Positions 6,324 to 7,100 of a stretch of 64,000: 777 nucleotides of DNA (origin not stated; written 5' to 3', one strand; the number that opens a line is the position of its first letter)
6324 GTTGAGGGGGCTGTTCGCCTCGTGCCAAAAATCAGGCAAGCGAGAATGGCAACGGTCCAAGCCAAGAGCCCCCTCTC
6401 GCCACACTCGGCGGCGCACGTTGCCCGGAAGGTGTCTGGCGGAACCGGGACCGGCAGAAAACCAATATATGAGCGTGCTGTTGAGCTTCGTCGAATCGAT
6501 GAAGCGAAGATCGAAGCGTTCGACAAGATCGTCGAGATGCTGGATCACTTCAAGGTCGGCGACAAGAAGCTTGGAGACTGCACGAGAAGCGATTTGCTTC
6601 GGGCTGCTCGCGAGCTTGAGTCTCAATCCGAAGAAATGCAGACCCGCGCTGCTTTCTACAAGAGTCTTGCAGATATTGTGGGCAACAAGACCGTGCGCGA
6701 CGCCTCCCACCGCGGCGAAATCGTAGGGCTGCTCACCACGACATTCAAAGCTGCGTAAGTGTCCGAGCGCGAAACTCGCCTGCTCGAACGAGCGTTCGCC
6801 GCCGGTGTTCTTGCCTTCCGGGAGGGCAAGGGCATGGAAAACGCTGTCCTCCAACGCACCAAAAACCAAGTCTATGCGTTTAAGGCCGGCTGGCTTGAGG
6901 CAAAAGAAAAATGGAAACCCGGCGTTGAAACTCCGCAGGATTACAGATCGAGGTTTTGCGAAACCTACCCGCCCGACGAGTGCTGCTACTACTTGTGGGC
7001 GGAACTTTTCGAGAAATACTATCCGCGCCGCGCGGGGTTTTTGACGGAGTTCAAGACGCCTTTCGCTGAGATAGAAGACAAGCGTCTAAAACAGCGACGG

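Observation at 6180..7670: Low-GC (~50-55%) two-gene island inside the early region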

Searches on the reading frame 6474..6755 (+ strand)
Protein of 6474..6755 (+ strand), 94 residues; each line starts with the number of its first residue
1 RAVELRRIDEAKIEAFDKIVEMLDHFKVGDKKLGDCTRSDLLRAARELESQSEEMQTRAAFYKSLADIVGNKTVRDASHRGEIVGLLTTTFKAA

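Call 34: find_homologous_proteins(query=A2, max_evalue=0.01)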
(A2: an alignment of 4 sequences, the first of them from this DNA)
Query A2 (4 sequences) (94 aa, profile of the alignment): 11 proteins with E <= 0.01 among 8000 candidates.
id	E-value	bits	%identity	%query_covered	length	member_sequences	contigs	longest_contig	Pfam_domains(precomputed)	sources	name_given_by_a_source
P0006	3.7e-41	157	64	94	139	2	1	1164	-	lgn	-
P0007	1.7e-39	152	65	90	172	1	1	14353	-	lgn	-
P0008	2.7e-31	125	55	88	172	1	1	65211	-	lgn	-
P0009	2.8e-26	109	51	87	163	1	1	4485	-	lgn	-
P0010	4.8e-25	105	58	78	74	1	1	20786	-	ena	-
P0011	2.8e-23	100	52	80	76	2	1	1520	-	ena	-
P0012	4.7e-10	57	69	38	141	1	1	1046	-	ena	-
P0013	7.3e-9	54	41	80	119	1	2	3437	-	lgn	-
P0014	2.2e-7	49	24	93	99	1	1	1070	-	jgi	jgi:hypothetical protein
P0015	3.0e-7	48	46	66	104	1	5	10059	-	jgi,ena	jgi:hypothetical protein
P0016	2.8e-6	45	33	85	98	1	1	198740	-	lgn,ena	-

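Call 35: search_solved_structures(query=A2, max_evalue=10)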
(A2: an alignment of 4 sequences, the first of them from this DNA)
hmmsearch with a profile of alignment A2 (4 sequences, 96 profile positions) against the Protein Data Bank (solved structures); distinct sequences matched with E-value up to 10: 3.
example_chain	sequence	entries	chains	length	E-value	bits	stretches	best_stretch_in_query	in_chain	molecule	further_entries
4v91_O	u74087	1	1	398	0.024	18.1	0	38-76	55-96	UL13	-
9dae_A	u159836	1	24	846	0.48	14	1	9-70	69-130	Phosphoenolpyruvate synthase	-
3sl7_A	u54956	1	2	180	1.3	12.6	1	24-57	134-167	CBS domain-containing protein CBSX2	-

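Call 37: find_encoding_contigs(protein=P0008, flank=10000)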
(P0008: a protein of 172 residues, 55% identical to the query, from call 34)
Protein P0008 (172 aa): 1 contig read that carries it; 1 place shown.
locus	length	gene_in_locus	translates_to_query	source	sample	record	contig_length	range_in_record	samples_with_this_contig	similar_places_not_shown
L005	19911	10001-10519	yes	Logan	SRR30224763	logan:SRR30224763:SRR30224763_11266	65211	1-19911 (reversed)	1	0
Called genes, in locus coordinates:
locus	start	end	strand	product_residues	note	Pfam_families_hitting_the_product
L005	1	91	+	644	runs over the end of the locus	PF13481:AAA_25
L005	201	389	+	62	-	-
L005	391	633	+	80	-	-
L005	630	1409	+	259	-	PF10979:DUF2786, PF23771:DUF7168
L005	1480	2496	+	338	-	PF06067:DUF932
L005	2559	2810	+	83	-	-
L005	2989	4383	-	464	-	PF00150:Cellulase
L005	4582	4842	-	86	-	-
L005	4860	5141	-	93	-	-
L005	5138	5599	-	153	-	-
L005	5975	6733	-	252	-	-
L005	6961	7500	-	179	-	-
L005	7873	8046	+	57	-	-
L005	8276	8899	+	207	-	-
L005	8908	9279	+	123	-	PF21825:Sequestin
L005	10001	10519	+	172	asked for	-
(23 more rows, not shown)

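Call 38: find_encoding_contigs(protein=P0007, flank=10000)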
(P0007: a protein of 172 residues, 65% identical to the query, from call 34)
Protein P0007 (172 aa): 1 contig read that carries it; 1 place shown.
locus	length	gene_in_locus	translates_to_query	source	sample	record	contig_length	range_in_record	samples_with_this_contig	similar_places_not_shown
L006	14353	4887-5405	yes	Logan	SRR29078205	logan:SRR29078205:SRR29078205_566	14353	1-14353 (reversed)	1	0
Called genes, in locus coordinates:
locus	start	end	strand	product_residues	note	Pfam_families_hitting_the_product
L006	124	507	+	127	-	PF12098:DUF3574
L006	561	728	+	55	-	-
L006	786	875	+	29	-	-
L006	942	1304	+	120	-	-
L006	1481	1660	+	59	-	-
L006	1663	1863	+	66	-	-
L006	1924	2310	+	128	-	-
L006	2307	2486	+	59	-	-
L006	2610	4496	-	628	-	PF09250:Prim-Pol, PF13481:AAA_25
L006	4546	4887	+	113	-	PF10263:SprT-like (weak)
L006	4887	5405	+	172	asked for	-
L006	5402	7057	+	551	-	PF00176:SNF2-rel_dom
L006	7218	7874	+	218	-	-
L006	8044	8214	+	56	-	-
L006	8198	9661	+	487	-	PF10926:DUF2800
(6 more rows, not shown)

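Call 39: find_encoding_contigs(protein=P0016, flank=10000)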
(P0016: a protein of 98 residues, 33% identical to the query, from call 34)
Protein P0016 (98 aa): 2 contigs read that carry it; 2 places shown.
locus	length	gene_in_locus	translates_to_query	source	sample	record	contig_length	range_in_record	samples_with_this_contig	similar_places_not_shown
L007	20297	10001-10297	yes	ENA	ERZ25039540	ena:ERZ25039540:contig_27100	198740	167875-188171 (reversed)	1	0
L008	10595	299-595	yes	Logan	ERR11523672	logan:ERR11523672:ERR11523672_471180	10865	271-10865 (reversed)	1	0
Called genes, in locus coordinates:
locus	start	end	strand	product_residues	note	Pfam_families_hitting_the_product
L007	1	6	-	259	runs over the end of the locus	PF00106:adh_short, PF08659:KR (faint), PF13561:adh_short_C2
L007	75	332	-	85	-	PF01063:Aminotran_4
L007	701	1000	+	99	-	-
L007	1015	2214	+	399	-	PF00589:Phage_integrase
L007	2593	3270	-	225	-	PF03884:YacG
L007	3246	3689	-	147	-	PF10150:RNase_E_G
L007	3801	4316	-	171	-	-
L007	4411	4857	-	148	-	PF02545:Maf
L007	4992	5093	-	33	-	PF01176:eIF-1a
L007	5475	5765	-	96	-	-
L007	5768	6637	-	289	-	PF00815:Histidinol_dh, PF06793:UPF0262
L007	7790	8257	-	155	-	PF00275:EPSP_synthase, PF11164:DUF2948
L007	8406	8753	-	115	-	PF00275:EPSP_synthase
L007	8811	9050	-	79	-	PF00275:EPSP_synthase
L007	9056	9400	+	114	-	-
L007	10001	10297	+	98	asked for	-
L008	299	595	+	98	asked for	-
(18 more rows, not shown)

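Call 40: find_encoding_contigs(protein=P0010, flank=10000)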
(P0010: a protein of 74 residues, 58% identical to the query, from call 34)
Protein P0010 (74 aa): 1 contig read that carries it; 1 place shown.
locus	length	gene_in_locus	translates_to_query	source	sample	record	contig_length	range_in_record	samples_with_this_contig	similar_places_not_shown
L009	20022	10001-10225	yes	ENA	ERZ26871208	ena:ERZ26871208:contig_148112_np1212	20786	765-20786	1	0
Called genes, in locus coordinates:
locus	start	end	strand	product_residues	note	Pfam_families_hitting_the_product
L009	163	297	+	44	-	-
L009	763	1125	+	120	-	-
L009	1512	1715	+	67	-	-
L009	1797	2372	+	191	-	PF12098:DUF3574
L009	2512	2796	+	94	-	-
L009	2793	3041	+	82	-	-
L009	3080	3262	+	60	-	-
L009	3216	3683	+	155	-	-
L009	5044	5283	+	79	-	-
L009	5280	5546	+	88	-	-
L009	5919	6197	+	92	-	-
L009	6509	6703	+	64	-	-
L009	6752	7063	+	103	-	-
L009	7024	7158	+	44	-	-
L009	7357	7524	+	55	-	-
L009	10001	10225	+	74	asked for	-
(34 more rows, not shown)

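Call 78: search_dna_similar(query=P0007, collection=phages, mode=protein, max_evalue=1)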
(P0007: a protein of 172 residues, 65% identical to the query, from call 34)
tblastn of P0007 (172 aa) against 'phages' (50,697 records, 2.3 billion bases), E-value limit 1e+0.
No match.

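Call 79: search_dna_similar(query=P0015, collection=phages, mode=protein, max_evalue=1)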
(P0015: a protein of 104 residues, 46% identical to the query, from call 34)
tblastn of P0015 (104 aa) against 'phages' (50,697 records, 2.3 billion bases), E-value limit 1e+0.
No match.

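Call 80: search_dna_similar(query=P0007, collection=plasmids, mode=protein, max_evalue=0.1)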
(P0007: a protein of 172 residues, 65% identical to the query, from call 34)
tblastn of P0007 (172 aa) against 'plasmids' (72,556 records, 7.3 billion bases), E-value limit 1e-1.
No match.

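Call 81: find_related_loci(query=A2, collection=genome_contigs, flank=8000)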
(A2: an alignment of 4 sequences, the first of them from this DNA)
Query A2 (94 aa) in genome_contigs; peptide patterns used: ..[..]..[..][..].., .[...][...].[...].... (x = any residue, [..] = any of these).
97 stretches matched a pattern, but none encodes a relative of the query by tblastn (E <= 1e-3).

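Call 82: find_related_loci(query=A2, collection=viral_contigs, flank=8000)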
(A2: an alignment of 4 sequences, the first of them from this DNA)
Query A2 (94 aa) in viral_contigs; peptide patterns used: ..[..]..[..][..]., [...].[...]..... (x = any residue, [..] = any of these).
71 stretches matched a pattern, but none encodes a relative of the query by tblastn (E <= 1e-3).

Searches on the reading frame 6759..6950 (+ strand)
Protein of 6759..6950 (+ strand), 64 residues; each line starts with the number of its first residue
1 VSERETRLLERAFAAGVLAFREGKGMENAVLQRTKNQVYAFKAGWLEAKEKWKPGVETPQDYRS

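Call 56: search_protein_families(library=pfam, proteins=[window:6759-6950:+], max_evalue=10)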
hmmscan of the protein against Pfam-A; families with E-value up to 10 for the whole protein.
seq(64 aa): 0 families

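Call 58: search_solved_structures(query=window:6759-6950:+, max_evalue=10, show_alignments=3)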
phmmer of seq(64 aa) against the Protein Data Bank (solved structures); distinct sequences matched with E-value up to 10: 6.
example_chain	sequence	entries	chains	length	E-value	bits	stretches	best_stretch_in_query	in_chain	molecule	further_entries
6gxs_A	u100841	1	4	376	0.034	17.6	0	13-60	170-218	CV39L lectin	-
5bvl_A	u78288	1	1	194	0.048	17.2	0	37-57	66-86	designed TIM barrel sTIM11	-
6yqy_A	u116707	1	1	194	0.16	15.5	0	37-57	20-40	de novo designed TIM barrel sTIM11noCys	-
7a8s_A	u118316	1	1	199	0.23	15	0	37-57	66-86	sTIM11_h3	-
7osu_A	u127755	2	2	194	0.54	13.9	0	40-57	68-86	sTIM11noCys-SB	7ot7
8r8n_A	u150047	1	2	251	0.76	13.4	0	31-57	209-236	HalluTIM2-2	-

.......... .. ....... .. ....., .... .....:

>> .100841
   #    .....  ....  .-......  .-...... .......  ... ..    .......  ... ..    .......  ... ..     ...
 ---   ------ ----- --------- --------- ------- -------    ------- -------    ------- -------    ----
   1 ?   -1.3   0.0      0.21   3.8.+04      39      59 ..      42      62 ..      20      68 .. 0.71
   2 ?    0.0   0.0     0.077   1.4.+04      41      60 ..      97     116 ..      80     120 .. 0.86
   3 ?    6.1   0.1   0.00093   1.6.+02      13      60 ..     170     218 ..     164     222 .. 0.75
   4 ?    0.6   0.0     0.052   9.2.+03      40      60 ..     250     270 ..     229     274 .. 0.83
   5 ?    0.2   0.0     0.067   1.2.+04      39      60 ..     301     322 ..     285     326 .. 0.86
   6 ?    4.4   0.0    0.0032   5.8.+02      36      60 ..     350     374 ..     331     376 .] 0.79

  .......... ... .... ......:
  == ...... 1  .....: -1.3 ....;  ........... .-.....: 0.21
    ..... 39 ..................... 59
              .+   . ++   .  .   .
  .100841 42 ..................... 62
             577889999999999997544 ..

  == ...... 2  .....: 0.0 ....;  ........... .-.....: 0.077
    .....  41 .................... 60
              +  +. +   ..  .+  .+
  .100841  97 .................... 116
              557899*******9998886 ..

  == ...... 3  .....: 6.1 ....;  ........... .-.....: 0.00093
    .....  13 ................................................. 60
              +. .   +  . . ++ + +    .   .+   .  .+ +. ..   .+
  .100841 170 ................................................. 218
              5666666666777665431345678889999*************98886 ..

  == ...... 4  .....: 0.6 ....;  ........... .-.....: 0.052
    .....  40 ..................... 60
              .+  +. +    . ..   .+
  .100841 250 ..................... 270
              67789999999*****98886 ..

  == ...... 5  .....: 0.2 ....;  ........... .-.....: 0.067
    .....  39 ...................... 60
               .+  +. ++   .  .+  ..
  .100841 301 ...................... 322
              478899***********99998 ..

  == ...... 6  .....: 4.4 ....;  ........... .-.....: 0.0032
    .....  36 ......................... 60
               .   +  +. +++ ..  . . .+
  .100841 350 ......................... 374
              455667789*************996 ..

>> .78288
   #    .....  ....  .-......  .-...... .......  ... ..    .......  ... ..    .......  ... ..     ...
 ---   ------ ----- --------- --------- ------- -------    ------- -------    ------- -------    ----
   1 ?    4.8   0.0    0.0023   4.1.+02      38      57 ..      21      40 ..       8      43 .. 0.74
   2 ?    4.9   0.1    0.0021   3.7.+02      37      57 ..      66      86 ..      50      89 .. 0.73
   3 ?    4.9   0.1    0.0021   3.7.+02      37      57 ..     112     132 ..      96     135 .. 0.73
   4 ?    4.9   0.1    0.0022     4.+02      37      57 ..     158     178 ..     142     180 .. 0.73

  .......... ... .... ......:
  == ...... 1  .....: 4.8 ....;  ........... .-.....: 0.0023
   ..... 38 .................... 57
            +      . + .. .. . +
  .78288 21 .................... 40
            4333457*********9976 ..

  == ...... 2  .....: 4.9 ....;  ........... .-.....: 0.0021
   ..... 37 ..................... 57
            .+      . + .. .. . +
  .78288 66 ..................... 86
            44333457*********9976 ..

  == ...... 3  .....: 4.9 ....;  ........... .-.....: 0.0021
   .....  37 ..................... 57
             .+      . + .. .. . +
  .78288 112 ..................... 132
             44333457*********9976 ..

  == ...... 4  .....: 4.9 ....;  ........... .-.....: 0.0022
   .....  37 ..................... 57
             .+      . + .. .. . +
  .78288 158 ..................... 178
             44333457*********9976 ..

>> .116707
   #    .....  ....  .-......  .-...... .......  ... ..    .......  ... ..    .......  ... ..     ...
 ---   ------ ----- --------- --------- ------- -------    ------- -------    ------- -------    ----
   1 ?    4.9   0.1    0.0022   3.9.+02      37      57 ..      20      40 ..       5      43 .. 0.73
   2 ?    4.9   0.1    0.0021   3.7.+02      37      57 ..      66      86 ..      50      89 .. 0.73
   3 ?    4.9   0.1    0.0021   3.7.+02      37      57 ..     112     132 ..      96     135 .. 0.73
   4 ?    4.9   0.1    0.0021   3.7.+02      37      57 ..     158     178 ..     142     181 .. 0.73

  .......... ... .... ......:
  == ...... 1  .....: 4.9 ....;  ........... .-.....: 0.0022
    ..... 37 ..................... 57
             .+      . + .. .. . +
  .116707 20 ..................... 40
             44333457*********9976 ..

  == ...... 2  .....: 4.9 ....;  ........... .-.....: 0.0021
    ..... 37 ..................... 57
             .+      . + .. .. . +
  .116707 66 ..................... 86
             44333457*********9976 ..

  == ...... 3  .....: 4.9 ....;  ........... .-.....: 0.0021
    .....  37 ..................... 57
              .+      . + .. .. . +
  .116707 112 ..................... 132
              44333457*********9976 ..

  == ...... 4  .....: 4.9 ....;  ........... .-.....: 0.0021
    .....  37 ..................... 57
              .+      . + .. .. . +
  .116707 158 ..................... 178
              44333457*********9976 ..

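Call 59: search_protein_families(library=ncbifam, proteins=[window:6759-6950:+], max_evalue=10)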
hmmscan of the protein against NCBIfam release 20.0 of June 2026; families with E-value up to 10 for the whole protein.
seq(64 aa): 1 family
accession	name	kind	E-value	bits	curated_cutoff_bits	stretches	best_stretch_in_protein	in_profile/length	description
NF041886.1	Rmf_CrpP_fam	subfamily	0.25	11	28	1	11-27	1-17/39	Rmf/CrpP family protein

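Call 60: search_protein_families(library=phrogs, proteins=[window:6759-6950:+], max_evalue=10)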
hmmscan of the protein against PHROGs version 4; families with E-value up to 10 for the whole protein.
seq(64 aa): 1 family
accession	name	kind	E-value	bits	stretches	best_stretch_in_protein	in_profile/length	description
phrog_19203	-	unknown function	0.2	12.7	1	12-44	6-38/61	-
